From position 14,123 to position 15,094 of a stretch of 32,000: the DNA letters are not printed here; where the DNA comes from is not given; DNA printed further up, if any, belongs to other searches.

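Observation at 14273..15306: Immunity repressor co-transcribed with a low-GC double-zinc-ribbon membrane protein (cI-rex-like layout)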

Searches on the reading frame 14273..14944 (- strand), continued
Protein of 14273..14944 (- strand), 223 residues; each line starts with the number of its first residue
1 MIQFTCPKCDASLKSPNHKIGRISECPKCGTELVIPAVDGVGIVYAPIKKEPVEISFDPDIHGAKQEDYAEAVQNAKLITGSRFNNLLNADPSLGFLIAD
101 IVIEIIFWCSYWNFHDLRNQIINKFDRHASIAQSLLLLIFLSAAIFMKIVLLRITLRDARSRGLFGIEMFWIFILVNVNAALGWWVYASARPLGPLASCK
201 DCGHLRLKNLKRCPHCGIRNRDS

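Call 29: find_encoding_contigs(protein=P0158, flank=8000, max_places=2)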
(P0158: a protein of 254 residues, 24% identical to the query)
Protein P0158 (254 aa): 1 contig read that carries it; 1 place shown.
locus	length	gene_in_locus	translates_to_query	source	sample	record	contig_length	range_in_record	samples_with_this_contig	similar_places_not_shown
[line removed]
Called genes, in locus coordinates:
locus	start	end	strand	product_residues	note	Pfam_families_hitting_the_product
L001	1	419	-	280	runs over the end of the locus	-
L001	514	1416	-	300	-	PF01256:Carb_kinase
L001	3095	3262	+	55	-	-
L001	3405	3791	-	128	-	-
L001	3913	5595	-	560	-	PF13481:AAA_25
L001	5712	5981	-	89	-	PF12728:HTH_17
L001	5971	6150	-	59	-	-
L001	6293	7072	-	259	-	-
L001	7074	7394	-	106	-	PF12844:HTH_19 (weak), PF13560:HTH_31, PF01381:HTH_3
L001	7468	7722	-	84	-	PF05016:ParE_toxin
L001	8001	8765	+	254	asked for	-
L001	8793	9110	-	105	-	-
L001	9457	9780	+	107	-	-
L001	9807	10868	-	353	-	PF16491:Peptidase_M48_N, PF05569:Peptidase_M56 (faint), PF01435:Peptidase_M48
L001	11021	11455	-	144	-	-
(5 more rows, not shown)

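Call 30: find_encoding_contigs(protein=P0156, flank=8000, max_places=2)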
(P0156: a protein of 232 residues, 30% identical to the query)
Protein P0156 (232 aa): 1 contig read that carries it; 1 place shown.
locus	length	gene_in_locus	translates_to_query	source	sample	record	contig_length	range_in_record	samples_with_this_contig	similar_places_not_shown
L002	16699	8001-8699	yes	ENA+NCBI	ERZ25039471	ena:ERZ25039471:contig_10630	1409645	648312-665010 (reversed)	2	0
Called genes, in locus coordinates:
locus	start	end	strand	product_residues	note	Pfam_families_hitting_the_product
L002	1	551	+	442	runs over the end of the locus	-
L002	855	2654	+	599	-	-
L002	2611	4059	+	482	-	-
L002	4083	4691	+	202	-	PF14063:DUF4254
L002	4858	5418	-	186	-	PF01075:Glyco_transf_9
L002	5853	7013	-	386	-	PF04015:DUF362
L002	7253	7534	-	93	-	PF01878:EVE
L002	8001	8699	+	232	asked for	-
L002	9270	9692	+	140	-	PF01894:YjbQ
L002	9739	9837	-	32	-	-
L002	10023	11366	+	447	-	PF01408:GFO_IDH_MocA, PF22725:GFO_IDH_MocA_C3 (faint), PF19051:GFO_IDH_MocA_C2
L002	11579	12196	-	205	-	-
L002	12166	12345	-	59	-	-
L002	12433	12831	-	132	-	-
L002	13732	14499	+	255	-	PF01926:MMR_HSR1, PF02421:FeoB_N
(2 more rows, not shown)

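Call 35: find_encoding_contigs(protein=P0002, flank=8000, max_places=3)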
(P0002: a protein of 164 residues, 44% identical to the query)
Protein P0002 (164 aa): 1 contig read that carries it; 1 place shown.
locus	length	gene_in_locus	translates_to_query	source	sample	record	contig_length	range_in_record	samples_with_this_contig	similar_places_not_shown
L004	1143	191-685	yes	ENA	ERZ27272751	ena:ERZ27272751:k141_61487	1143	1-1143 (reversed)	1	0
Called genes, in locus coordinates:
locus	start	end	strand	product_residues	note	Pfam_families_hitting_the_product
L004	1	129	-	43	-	?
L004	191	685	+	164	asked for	-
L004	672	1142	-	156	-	?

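Call 45: search_dna_similar(query=window:14273-14944:-, collection=phages, mode=protein, max_evalue=0.01, max_rows=30)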
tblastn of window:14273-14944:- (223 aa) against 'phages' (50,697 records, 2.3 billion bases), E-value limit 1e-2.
No match.

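Call 46: search_dna_similar(query=P0066, collection=phages, mode=protein, max_evalue=0.01, max_rows=30)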
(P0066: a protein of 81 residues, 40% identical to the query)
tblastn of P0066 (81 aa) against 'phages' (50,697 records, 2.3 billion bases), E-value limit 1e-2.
No match.
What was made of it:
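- The family gave no tblastn match in 50,697 deposited phage genomes (calls 45, 46).
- Tried and rejected: tblastn of the target and of a typical family member against 50,697 phage genomes gave no match (calls 45, 46).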

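Call 60: find_related_loci(query=A5, collection=genome_contigs, flank=6000)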
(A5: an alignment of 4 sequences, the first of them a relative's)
Query A5 (81 aa) in genome_contigs; peptide patterns used: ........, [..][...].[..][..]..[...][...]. (x = any residue, [..] = any of these).
252 stretches matched a pattern; 172 encode a relative of the query (tblastn E <= 1e-3); the best 80 are kept; 80 distinct loci.
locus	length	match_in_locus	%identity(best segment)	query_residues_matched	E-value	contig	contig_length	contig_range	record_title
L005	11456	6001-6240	83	1-80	2e-44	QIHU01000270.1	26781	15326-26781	MAG: Acidobacteria bacterium isolate SZUA-115 Ga0063293_10002245, whole genome shotgun sequence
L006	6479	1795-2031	85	2-80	8e-44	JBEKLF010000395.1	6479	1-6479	MAG: Terriglobia bacterium isolate SPRUCE 364 SPRUCE_364_395, whole genome shotgun sequence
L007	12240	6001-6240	80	1-80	5e-43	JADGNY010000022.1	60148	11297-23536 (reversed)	MAG: Thermoanaerobaculia bacterium isolate Chersky.31_28 contig-100_82, whole genome shotgun sequence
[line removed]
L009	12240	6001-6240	79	1-80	9e-43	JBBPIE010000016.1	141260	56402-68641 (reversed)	MAG: Candidatus Onstottus arcticum isolate BPF1-18-20_bin_3 NODE_23_length_141260_cov_46.313367, whole genome shotgun se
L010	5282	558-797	80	1-80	5e-42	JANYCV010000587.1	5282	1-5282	MAG: Acidobacteriaceae bacterium isolate 336R_metabinner_230_sub 336R_k141_579895, whole genome shotgun sequence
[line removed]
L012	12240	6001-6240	81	1-80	3e-42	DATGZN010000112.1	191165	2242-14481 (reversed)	MAG TPA_asm: Bryobacteraceae bacterium isolate SMAG_U10665 k141_464645, whole genome shotgun sequence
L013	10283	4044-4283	76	1-80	4e-42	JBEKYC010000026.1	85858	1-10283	MAG: Bryobacteraceae bacterium isolate SPRUCE 666 SPRUCE_666_26, whole genome shotgun sequence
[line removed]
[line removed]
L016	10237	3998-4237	76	1-80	5e-41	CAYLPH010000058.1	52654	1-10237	MAG TPA_asm: uncultured Candidatus Solibacter sp. isolate SRP287051_co1_109 genome assembly, contig: NODE_1214_length_52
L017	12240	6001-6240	76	1-80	4e-41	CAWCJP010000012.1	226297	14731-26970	MAG: Bryobacterales bacterium isolate MFD00731.bin.4.171 genome assembly, contig: contig_61396, whole genome shotgun seq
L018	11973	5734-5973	78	1-80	7e-41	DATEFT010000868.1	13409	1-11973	MAG TPA_asm: Blastocatellia bacterium isolate SMAG_U8766 k141_749050, whole genome shotgun sequence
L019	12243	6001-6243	78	1-81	5e-41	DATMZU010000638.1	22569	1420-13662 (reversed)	MAG TPA_asm: Thermoanaerobaculia bacterium isolate SMAG_U11143 k141_3668006, whole genome shotgun sequence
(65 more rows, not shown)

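Call 63: predict_structure(alignment_id=A3)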
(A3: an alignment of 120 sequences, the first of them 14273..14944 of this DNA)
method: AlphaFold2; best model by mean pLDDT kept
length: 223 residues; sequences in the alignment: 120
mean_pLDDT: 76.6   pTM: 0.43
mean pLDDT of the five models: 76.6, 76.3, 74.9, 74.0, 73.9
residues with pLDDT >= 90: 53; 70-90: 102; 50-70: 42; < 50: 26
segments of 3 or more residues with pLDDT < 50: 40-42, 48-58, 83-85
pLDDT, mean of each block of 10 residues (from residue 1): 93 93 93 79 50 48 57 56 49 73 87 78 63 88 89 86 79 80 83 88 90 88 63
secondary structure, 60 per line:
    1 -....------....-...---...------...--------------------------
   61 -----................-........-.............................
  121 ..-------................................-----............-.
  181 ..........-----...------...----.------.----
elements in order: E2-5 E12-15 E23-25 E32-34 H66-81 H83-90 H92-122 H130-161 H167-178 H180-190 E196-198 E205-207
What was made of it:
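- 14273..14944 (-): Target gene: 223-aa integral membrane protein. Layout: N-terminal Zn ribbon, linker, TM1, PLDc_N-like TM2-loop-TM3 hairpin, C-terminal Cys4 ribbon. AlphaFold with a 120-sequence alignment gives pLDDT 76.6 (call 63).
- Checked: AlphaFold predicts helices at 92-122, 130-161 and 167-190 (call 63).
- Tried and rejected: It was repeated with a 120-sequence alignment (call 63).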

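Call 66: fold_search(model_id=the predicted structure, library=pdb)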
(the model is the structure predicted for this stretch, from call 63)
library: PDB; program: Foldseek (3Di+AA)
matches with E <= 10: 167; with E <= 0.001: 0
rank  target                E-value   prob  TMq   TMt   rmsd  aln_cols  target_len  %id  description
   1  3wwn_B                2.3e-02  1.00  0.19  0.66   3.1        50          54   34  Crystal structure of LysZ from Thermus thermophilus complex with LysW (released 2014-11-19)
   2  5eio_C                2.6e-02  1.00  0.18  0.73   2.8        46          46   35  Crystal structure of LysY from Thermus thermophilus complexed with NADP+ and LysW-gamma-aminoadipic semialdehyde (released 2016-03-23)
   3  3wwl                  3.2e-02  1.00  0.19  0.65   3.4        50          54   34  Crystal structure of lysine biosynthetic amino acid carrier protein LysW from Thermus thermophilus conjugated with alpha (released 2014-11-19)
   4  2nb9_MODEL_1_A        2.0e-01  0.92  0.16  0.61   5.2        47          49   23  Solution structure of ZitP zinc finger (released 2016-12-14)
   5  5k2m_F                4.6e-01  0.69  0.17  0.58   3.8        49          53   22  Bifunctional LysX/ArgX from Thermococcus kodakarensis with LysW-gamma-AAA (released 2016-09-07)
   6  7uhy_B                6.4e-01  0.11  0.10  0.04  13.0        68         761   19  Human GATOR2 complex (released 2022-07-20)
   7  2wx0_G                6.9e-01  0.77  0.12  0.69   2.0        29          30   28  TAB2 NZF DOMAIN IN COMPLEX WITH Lys63-linked di-ubiquitin, P21 (released 2009-11-24)
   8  2wwz_C                7.9e-01  0.80  0.12  0.68   1.6        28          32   28  TAB2 NZF DOMAIN IN COMPLEX WITH Lys63-linked di-ubiquitin, P212121 (released 2009-11-24)
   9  7mnp_B                8.4e-01  0.60  0.11  0.56   4.6        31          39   19  Crystal Structure of the ZnF2 of Nucleoporin NUP358/RanBP2 in complex with Ran-GDP (released 2022-06-15)
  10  9kbo_D                9.0e-01  0.35  0.14  0.16   3.6        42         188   28  Crystal structure of human Shiftless (SFL) containing phosphorylation sites Ser249, Thr250, Thr253 and Ser256 (released 2025-11-19)
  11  8ofb                  1.0e+00  0.54  0.11  0.03   1.9        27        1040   33  Crystal Structure of T. maritima reverse gyrase with a minimal latch, hexagonal form (released 2023-04-26)
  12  3vpb_E                1.1e+00  0.54  0.18  0.60   3.7        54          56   22  ArgX from Sulfolobus tokodaii complexed with LysW/Glu/ADP/Mg/Zn/Sulfate (released 2013-02-27)
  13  6hls_I                1.1e+00  0.21  0.15  0.29  13.6        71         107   17  Yeast apo RNA polymerase I* (released 2019-04-03)
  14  2wx0_C                1.2e+00  0.66  0.12  0.68   1.5        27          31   30  TAB2 NZF DOMAIN IN COMPLEX WITH Lys63-linked di-ubiquitin, P21 (released 2009-11-24)
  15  2k1p_MODEL_1_A        1.3e+00  0.51  0.11  0.60   2.4        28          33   18  Solution structure of the second zinc finger domain of ZRANB2/ZNF265 (released 2009-03-17)
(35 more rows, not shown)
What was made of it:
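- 14843..14941 (-): N-terminal zinc ribbon (aa 2-34, CPKC...CPKC), of the LysW/ZitP type. Foldseek: LysW prob 1.0, ZitP prob 0.92 (call 66). pLDDT 93 (call 63).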

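Call 73: fold_search(model_id=the predicted structure, library=viral)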
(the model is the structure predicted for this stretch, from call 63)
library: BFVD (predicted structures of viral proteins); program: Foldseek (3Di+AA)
matches with E <= 10: 259; with E <= 0.001: 0
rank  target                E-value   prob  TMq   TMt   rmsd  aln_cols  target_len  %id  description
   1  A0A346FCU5            4.8e-02  0.97  0.15  0.51   5.7        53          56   26  Uncharacterized protein [Gordonia phage Fryberger]
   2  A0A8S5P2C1            1.7e-01  0.97  0.13  0.11   2.5        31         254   39  Host cell surface-exposed lipoprotein [Siphoviridae sp. ctEqU3]
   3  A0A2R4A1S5            1.9e-01  0.57  0.15  0.40  10.1        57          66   19  (no name in the UniProt tables at hand)
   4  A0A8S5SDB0            1.9e-01  0.57  0.18  0.27   9.5        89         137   15  Uncharacterized protein [Siphoviridae sp. ctnpt50]
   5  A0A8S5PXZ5            2.2e-01  0.33  0.20  0.34  15.6       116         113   19  Zinc-ribbon containing domain protein [Podoviridae sp. ctIlO27]
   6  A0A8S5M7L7            2.3e-01  0.41  0.14  0.16  11.0        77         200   16  Zinc-ribbon domain protein [Siphoviridae sp. ctrgt10]
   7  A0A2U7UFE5            3.3e-01  0.57  0.13  0.16   5.1        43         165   19  Uncharacterized protein [Pandoravirus macleodensis]
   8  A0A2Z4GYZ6            3.5e-01  0.51  0.12  0.24  25.1        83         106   17  (no name in the UniProt tables at hand)
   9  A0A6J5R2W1            3.5e-01  0.30  0.12  0.17   8.6        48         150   21  Uncharacterized protein [uncultured Caudovirales phage]
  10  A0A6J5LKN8            4.3e-01  0.93  0.13  0.07   2.7        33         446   27  SSL2 DNA or RNA helicases of superfamily II (Fragment) [uncultured Caudovirales phage]
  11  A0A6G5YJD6            4.3e-01  0.69  0.16  0.60   5.3        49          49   18  (no name in the UniProt tables at hand)
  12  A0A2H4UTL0            4.3e-01  0.28  0.13  0.06  15.0        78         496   17  Uncharacterized protein [Bodo saltans virus]
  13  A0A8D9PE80            4.6e-01  0.91  0.12  0.25   1.4        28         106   28  Putative zinc-ribbon domain-containing protein [Bacteriophage sp.]
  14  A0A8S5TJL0            4.6e-01  0.90  0.14  0.41   2.1        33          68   45  Hydrogenase/urease nickel incorporation protein [Siphoviridae sp. ctvI513]
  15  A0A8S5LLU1            4.6e-01  0.85  0.14  0.37   2.7        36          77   28  PROTEIN/RNA Complex, archaeal, ribosomal, 50S, protein.0A [Siphoviridae sp. ctKcB20]
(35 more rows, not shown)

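Call 87: search_protein_families(library=pfam, proteins=[P0066, P0030, P0072, P0051, P0021, P0005, P0002, P0018, P0024, P0158], max_evalue=0.001)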
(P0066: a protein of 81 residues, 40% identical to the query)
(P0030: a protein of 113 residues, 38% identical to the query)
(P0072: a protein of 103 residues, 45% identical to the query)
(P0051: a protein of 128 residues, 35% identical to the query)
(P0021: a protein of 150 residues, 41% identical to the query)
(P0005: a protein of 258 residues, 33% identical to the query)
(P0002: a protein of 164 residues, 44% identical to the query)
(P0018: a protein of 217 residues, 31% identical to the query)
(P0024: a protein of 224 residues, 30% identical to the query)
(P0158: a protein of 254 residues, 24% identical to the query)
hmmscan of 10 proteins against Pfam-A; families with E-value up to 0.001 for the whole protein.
P0066 (81 aa): 1 family
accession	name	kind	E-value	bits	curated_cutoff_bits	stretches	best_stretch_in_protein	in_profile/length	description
PF13396.11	PLDc_N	-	8.3e-07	29.3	23.3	1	10-53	1-41/42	Phospholipase_D-nuclease N-terminal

P0030 (113 aa): 1 family
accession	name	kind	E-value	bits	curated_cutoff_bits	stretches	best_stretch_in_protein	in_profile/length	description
PF13396.11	PLDc_N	-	1.3e-05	25.5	23.3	1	19-59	4-41/42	Phospholipase_D-nuclease N-terminal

P0072 (103 aa): 1 family
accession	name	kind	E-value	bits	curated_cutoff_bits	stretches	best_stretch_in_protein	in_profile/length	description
PF13396.11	PLDc_N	-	0.00014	22.2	23.3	1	36-76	4-41/42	Phospholipase_D-nuclease N-terminal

P0051 (128 aa): 1 family
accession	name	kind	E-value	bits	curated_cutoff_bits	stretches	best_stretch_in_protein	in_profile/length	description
PF13396.11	PLDc_N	-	0.00072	19.9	23.3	1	58-99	1-40/42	Phospholipase_D-nuclease N-terminal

P0021 (150 aa): 1 family
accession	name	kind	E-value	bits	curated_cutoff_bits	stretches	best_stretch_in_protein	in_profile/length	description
PF13396.11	PLDc_N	-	0.00085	19.7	23.3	1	79-122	1-41/42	Phospholipase_D-nuclease N-terminal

P0005 (258 aa): 3 families
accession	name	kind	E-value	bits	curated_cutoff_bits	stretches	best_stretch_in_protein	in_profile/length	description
PF21344.3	Zn_ribbon_LysW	-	0.00012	22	27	0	5-37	2-35/46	Alpha-aminoadipate carrier protein LysW-like, globular domain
PF05987.18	DUF898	-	0.00036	20.2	28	1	96-222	124-240/336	Bacterial protein of unknown function (DUF898)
PF13453.11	Zn_ribbon_TFIIB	-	0.0006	19.6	22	1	5-30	1-26/41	Transcription factor zinc-finger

P0002 (164 aa): 0 families

P0018 (217 aa): 1 family
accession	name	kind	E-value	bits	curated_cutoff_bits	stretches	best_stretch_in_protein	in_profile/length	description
PF02378.23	PTS_EIIC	-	0.00051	19.6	30.7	1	76-186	103-204/319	Phosphotransferase system, EIIC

P0024 (224 aa): 4 families
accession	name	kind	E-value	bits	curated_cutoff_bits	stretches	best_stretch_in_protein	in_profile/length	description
PF13396.11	PLDc_N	-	7.4e-06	26.3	23.3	1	141-179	3-38/42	Phospholipase_D-nuclease N-terminal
PF07191.17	Zn_ribbon_6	-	3.2e-05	24.3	25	0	6-35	2-27/67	Double zinc ribbon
PF23548.1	Zn_ribbon_FGT1_2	-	6.4e-05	22.9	27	1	4-34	2-30/35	FORGETTER1 second zinc ribbon domain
PF12773.13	DZR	-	0.00022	21.7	27.3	0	6-34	14-34/45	Double zinc ribbon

P0158 (254 aa): 3 families
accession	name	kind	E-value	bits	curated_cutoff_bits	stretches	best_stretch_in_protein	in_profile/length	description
PF13273.12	DUF4064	-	0.00026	21.6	32.1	1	86-197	2-96/102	Protein of unknown function (DUF4064)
PF13717.11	Zn_ribbon_4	-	0.00036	20.9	30.3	0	10-40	3-36/36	zinc-ribbon domain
PF13248.11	Zn_ribbon_3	-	0.0008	19.2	27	0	218-239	3-24/26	zinc-ribbon domain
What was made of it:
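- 14372..14554 (-): PLDc_N-like two-helix hairpin (aa 131-191). The conserved loop reads L-R-D158-A-R-S-R162-G163, followed by W171, G183, Y187, R191 and P192. Relatives P0066, P0030 and P0024 pass the PF13396 gathering cut-off (call 87).
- On PLDc_N (PF13396): Relatives P0066 (29.3 bits), P0030 (25.5) and P0024 (26.3) pass (call 87).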

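Call 88: find_encoding_contigs(protein=P0153, flank=6000, max_places=2)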
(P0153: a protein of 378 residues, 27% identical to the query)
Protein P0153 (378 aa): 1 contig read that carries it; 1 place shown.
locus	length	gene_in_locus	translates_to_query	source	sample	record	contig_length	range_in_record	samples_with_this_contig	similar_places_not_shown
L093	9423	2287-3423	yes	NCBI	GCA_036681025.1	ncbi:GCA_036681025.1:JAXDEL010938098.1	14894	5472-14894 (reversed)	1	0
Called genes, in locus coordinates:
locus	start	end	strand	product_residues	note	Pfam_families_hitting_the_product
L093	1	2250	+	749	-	?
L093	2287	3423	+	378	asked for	PF14237:GYF_2 (weak), PF25531:GYF_ATXR3 (faint), PF14237:GYF_2, PF13396:PLDc_N (weak)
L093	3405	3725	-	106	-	-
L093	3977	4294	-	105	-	-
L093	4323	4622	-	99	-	-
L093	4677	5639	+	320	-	-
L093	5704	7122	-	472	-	-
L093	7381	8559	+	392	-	PF01041:DegT_DnrJ_EryC1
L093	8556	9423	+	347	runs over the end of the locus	PF04055:Radical_SAM, PF13186:SPASM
